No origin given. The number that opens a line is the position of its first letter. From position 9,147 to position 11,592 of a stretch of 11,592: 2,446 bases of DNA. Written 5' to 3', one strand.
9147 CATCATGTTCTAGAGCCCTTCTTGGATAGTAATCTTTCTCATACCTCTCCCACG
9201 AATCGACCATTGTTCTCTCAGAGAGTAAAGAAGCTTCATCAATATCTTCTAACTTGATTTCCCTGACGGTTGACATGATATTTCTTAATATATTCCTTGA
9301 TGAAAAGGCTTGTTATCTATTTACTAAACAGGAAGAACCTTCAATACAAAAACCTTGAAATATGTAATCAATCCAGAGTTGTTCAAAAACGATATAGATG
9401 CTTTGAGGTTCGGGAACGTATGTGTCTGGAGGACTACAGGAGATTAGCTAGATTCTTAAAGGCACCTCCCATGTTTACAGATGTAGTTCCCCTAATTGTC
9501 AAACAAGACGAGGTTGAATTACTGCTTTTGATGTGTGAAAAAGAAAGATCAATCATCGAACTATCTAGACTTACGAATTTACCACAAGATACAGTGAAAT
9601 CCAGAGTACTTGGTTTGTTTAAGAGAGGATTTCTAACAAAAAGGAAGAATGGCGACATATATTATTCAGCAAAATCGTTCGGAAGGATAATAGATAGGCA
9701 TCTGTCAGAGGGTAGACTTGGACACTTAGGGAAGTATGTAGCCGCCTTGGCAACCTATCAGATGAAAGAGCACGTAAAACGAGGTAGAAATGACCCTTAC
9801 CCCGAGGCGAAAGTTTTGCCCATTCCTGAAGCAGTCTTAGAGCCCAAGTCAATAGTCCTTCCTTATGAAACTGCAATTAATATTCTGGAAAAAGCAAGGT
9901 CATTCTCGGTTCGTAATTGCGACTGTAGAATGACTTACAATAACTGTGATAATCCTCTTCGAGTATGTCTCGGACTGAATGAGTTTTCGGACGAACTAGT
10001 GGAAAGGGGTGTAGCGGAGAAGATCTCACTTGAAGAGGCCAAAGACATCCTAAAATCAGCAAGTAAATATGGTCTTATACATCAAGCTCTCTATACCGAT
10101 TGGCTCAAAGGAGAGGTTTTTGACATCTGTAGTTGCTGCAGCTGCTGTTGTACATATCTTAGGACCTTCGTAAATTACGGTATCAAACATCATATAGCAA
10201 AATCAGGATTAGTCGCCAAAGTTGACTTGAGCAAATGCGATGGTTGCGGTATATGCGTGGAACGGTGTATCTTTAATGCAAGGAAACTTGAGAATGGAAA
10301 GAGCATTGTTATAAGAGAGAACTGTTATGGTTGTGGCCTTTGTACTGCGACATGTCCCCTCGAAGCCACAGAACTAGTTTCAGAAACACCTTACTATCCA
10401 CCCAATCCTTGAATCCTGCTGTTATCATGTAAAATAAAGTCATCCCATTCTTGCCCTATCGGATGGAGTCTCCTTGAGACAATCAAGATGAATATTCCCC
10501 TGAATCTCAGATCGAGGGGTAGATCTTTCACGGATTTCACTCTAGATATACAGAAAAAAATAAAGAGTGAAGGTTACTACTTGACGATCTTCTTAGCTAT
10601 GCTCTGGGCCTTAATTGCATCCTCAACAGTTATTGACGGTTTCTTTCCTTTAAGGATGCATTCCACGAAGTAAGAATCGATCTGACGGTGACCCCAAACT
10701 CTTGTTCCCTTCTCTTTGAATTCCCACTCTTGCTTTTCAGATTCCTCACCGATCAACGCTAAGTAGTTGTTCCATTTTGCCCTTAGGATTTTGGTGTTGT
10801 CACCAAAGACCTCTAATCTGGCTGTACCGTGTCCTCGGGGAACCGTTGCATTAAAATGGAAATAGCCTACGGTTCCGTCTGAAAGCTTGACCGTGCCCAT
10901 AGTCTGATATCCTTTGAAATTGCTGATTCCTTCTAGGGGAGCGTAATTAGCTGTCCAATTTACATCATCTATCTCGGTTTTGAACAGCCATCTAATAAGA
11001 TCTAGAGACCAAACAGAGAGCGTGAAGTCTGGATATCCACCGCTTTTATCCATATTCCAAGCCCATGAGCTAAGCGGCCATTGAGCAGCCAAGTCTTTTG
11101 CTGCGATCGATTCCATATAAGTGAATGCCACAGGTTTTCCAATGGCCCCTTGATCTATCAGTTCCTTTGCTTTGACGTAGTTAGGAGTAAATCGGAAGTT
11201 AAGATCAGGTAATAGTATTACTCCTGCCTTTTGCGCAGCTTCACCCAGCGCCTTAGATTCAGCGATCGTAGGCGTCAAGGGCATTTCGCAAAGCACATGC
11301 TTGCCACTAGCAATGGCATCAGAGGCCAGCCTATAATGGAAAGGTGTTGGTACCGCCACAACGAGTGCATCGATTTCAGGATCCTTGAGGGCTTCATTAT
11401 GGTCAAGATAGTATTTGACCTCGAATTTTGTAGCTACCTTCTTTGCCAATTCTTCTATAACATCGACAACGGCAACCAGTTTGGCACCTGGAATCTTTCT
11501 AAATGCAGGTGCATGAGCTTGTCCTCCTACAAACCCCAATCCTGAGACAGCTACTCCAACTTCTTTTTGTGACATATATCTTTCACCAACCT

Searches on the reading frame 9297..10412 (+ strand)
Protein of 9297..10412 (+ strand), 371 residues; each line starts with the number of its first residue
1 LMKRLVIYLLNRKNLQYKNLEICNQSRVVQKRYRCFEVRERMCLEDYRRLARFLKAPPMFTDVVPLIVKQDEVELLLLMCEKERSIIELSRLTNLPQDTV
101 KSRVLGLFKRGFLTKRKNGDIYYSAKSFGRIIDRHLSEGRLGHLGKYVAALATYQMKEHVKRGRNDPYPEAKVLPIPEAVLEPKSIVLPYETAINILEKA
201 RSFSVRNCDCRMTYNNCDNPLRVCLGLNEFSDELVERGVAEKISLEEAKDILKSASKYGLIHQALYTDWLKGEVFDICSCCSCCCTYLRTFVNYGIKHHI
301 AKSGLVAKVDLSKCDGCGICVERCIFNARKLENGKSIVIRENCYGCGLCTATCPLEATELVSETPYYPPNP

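Call 11: search_protein_families(library=pfam, proteins=[window:9297-10412:+])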
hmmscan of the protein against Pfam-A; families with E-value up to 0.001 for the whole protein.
window:9297-10412:+ (371 aa): 7 families
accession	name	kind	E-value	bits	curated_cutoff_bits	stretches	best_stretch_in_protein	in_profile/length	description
PF00037.32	Fer4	-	1.5e-09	37.7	21.1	1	308-329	2-23/24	4Fe-4S binding domain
PF12837.12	Fer4_6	-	1.2e-06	28.6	25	0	306-328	1-23/24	4Fe-4S binding domain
PF13187.11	Fer4_9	-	2e-06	28.2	27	1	313-356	1-50/52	4Fe-4S dicluster domain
PF25160.1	LdpA_Fe-S-bd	-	1.2e-05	25.4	27.6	1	337-359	22-44/49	LdpA Fe-S cluster-binding domain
PF14697.11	Fer4_21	-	1.9e-05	25.1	35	1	307-357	1-56/59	4Fe-4S dicluster domain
PF13237.11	Fer4_10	-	7.9e-05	22.9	25.5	1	309-354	4-53/53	4Fe-4S dicluster domain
PF12838.12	Fer4_7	-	0.0001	23.1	27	1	313-356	1-51/52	4Fe-4S dicluster domain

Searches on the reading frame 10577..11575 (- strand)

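Call 11: search_protein_families(library=pfam, proteins=[window:10577-11575:-])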
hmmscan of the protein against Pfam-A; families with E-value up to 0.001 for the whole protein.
window:10577-11575:- (332 aa): 3 families
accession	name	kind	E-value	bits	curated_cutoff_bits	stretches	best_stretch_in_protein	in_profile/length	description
PF01408.29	GFO_IDH_MocA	-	4.1e-28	98.9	24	1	7-122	2-117/120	Oxidoreductase family, NAD-binding Rossmann fold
PF22725.1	GFO_IDH_MocA_C3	-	1.9e-11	44.5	27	1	133-262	1-122/124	GFO/IDH/MocA C-terminal domain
PF02894.22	GFO_IDH_MocA_C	-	3.2e-09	37.3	22.9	1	137-330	1-206/218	Oxidoreductase family, C-terminal alpha/beta domain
